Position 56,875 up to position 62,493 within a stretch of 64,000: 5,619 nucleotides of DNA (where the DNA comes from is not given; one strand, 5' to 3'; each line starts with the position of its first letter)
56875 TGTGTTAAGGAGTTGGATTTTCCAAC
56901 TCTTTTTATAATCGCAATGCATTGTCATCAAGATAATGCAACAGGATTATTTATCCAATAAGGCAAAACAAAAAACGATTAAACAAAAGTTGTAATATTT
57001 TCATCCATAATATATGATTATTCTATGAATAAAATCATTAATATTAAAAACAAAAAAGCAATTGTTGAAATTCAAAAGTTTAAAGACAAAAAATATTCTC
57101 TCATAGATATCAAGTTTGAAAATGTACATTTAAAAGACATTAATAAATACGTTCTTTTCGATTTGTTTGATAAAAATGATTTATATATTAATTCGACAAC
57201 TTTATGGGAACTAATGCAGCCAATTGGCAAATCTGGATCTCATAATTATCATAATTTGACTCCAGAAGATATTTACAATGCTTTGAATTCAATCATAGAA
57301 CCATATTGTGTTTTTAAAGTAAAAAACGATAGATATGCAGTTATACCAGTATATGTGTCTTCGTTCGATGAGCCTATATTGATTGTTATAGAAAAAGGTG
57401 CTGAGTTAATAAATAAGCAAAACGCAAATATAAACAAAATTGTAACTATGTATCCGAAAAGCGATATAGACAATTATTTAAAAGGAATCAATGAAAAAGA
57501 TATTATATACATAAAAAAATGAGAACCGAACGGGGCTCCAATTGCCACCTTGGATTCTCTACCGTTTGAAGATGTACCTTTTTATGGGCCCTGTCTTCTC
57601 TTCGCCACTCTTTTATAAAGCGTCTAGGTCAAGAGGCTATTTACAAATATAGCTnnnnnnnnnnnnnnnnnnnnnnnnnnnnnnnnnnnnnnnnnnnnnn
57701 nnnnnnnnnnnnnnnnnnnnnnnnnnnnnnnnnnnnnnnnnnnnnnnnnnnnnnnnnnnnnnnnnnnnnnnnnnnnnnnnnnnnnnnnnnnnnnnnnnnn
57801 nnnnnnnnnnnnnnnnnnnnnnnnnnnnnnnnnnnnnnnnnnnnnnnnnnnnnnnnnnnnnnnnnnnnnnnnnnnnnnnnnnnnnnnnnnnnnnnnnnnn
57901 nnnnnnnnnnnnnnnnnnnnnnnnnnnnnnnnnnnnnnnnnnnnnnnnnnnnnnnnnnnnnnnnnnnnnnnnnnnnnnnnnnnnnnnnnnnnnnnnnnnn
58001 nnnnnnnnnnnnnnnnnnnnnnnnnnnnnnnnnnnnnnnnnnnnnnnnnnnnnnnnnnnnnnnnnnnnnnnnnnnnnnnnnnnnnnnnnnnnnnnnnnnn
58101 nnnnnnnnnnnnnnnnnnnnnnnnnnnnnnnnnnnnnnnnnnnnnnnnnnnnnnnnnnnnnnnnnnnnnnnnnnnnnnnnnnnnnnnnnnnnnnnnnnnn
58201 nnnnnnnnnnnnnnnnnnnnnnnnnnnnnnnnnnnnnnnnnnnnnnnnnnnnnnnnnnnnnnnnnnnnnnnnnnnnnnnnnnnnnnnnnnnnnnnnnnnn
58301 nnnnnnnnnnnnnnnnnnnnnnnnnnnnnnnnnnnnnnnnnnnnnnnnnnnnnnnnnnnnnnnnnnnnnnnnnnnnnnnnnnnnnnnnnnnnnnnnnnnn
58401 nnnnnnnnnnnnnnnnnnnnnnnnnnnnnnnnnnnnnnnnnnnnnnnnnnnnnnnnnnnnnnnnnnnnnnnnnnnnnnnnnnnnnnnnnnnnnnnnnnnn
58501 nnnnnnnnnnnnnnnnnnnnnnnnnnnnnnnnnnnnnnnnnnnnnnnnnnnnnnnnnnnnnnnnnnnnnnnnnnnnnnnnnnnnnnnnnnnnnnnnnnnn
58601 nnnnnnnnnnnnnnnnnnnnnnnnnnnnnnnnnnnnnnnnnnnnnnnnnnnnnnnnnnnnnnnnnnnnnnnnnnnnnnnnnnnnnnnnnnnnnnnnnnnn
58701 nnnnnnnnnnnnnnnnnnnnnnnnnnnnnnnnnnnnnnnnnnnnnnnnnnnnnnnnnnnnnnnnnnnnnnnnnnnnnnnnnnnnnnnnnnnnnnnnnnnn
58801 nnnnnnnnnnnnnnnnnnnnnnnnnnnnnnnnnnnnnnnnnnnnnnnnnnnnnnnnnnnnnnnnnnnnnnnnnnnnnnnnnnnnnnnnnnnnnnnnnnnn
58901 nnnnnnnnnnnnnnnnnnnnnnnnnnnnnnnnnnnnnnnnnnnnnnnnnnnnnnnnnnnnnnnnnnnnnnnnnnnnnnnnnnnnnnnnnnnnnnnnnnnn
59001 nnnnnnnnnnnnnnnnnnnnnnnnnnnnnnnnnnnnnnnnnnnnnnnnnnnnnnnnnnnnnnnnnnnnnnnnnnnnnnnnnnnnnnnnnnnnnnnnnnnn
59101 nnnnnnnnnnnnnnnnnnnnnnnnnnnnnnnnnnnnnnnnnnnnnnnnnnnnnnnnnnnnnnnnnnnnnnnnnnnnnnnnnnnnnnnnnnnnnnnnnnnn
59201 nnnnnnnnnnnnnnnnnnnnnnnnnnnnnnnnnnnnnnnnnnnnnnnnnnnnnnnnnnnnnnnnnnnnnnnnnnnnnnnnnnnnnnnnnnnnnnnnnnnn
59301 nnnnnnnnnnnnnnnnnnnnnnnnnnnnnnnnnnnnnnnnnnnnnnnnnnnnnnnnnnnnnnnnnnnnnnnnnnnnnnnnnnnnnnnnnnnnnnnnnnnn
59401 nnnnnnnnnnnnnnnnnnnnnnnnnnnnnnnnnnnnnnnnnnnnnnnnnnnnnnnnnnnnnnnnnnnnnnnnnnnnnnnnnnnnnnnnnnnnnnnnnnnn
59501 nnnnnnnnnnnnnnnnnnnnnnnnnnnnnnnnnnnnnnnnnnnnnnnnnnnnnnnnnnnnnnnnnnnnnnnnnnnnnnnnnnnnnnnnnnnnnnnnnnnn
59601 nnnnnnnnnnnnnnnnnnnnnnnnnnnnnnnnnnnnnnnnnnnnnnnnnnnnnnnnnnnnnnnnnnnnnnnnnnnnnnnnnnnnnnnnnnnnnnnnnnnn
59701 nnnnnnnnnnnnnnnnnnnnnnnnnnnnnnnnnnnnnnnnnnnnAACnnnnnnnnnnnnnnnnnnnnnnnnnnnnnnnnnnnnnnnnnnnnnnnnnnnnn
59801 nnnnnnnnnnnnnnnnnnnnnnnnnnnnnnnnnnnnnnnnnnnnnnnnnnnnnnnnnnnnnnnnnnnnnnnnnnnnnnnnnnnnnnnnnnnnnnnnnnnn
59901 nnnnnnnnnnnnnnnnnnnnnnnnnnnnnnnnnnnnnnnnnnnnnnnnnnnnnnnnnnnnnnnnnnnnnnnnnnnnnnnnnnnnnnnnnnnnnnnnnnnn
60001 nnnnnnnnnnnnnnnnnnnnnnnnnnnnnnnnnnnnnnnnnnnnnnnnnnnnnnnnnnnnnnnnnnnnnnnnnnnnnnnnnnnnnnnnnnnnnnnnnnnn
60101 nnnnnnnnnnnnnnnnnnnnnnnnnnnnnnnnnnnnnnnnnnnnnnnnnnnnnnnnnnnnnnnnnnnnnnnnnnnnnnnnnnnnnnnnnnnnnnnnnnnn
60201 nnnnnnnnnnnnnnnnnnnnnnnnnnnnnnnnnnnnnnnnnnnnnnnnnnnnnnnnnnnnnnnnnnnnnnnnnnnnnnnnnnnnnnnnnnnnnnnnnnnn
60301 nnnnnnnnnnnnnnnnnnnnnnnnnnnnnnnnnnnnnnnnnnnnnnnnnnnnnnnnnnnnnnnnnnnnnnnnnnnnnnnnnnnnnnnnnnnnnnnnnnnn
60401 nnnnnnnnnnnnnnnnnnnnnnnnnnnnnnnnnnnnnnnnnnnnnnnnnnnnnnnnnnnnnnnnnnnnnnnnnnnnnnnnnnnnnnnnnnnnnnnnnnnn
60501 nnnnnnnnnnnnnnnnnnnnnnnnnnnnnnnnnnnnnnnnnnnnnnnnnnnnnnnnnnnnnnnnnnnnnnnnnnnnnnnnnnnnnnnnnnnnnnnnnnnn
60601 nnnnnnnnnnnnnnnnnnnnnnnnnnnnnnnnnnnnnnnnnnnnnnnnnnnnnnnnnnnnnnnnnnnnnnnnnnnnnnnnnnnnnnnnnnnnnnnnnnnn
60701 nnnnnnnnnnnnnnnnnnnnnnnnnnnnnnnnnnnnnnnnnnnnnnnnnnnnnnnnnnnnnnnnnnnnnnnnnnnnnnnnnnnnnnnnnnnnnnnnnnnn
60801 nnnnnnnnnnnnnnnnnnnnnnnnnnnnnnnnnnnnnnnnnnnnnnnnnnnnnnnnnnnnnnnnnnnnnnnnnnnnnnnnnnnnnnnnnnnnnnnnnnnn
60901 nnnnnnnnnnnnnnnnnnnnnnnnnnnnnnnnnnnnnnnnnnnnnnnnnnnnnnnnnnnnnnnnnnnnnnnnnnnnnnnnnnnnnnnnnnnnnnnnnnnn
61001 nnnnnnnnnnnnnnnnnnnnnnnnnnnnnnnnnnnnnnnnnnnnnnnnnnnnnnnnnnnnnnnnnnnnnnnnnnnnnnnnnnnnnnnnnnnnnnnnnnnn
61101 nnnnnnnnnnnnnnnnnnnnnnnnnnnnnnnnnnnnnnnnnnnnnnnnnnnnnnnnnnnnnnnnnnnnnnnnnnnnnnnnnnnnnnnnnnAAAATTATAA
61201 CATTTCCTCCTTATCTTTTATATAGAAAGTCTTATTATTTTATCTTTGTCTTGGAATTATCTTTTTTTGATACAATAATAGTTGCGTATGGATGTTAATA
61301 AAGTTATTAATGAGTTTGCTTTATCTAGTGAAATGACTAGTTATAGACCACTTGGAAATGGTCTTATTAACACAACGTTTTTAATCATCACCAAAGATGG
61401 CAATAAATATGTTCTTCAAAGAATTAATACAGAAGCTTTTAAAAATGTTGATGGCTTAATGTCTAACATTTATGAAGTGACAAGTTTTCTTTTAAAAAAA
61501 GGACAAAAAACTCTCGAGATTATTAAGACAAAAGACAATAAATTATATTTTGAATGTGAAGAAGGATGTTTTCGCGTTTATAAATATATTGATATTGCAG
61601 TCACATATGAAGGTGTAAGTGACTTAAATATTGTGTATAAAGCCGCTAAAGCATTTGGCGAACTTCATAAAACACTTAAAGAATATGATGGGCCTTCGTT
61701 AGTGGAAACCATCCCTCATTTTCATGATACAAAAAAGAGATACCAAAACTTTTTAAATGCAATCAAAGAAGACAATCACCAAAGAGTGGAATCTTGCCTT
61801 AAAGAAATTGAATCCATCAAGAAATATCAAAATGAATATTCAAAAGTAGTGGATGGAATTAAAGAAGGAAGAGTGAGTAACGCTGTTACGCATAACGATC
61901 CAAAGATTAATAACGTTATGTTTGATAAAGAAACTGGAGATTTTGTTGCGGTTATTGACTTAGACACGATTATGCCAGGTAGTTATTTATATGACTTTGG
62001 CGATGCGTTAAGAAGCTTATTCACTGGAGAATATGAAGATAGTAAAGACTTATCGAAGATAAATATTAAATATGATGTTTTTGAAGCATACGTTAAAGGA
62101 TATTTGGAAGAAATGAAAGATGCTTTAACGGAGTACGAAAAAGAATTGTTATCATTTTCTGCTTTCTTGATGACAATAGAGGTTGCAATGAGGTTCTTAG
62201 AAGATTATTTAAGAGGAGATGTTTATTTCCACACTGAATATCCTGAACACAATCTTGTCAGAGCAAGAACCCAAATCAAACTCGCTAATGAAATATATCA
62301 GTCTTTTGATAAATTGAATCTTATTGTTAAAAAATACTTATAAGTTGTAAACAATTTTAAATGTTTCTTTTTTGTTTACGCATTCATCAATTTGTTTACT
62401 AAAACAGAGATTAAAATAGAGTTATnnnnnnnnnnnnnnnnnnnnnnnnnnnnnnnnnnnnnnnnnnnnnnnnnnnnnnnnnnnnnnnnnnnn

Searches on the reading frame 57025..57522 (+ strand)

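Call 13: search_protein_families(library=pfam, proteins=[window:57025-57522:+], max_evalue=0.00001)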
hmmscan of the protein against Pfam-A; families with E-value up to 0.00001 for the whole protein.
window:57025-57522:+ (165 aa): 1 family
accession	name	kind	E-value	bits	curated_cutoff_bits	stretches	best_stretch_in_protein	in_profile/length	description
PF18819.6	MuF_C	-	9.8e-10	38.9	27.6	1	71-164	5-97/103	Phage MuF-C-terminal domain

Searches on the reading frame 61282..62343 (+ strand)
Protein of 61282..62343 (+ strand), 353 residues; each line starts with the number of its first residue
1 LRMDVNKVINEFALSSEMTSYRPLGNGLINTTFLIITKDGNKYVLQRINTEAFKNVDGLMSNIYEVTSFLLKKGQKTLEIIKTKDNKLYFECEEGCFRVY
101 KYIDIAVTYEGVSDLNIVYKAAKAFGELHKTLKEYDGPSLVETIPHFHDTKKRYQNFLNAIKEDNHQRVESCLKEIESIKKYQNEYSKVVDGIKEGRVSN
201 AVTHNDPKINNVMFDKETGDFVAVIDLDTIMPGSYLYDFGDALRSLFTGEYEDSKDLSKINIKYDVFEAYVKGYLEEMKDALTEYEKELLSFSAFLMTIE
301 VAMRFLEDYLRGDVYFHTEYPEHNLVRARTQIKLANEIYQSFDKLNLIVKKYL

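Call 13: search_protein_families(library=pfam, proteins=[window:61282-62343:+], max_evalue=0.00001)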
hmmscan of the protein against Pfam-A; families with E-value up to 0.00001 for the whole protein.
window:61282-62343:+ (353 aa): 2 families
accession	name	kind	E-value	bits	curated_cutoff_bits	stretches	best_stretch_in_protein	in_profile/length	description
PF01636.29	APH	-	7.6e-19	68.8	23.2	1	21-250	2-216/239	Phosphotransferase enzyme family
PF01633.27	Choline_kinase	-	6.2e-06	26.2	29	0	85-280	57-245/300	Choline/ethanolamine kinase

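Call 18: search_solved_structures(query=window:61282-62343:+, show_alignments=1)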
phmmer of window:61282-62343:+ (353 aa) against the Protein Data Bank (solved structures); distinct sequences matched with E-value up to 0.001: 3.
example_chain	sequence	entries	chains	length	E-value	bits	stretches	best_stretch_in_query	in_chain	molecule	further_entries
4ocu_A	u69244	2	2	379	1e-95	324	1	8-349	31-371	N-acetylhexosamine 1-phosphate kinase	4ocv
4wh1_A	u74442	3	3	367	2.6e-95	322.7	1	8-349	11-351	N-acetylhexosamine 1-kinase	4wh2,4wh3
4ocj_A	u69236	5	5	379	3e-95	322.5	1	8-349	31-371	N-acetylhexosamine 1-phosphate kinase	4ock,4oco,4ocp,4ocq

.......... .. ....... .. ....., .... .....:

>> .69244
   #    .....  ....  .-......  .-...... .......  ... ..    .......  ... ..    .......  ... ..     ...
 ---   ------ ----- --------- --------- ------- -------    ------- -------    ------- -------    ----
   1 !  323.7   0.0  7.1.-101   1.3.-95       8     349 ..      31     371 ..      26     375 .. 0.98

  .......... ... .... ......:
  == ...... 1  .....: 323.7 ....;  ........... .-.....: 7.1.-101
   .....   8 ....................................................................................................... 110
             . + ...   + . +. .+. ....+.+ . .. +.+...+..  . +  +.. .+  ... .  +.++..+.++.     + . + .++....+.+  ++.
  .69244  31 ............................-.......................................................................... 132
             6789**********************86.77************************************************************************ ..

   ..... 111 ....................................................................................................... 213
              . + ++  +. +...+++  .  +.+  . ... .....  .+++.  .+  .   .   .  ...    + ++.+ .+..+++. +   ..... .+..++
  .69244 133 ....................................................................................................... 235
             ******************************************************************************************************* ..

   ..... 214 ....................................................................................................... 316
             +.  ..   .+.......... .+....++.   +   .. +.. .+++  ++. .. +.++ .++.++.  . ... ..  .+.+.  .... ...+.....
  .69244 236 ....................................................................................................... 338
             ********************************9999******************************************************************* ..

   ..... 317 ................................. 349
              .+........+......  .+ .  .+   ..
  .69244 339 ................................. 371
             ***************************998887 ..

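Call 60: search_protein_families(library=ncbifam, proteins=[window:61282-62343:+], max_evalue=0.00001)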
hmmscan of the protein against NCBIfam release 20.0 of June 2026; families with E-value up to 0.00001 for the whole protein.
window:61282-62343:+ (353 aa): 1 family
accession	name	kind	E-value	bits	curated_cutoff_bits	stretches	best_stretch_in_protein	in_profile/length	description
NF003558.0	PRK05231.1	equivalog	4.7e-08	32.4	271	1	4-306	11-278/322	homoserine kinase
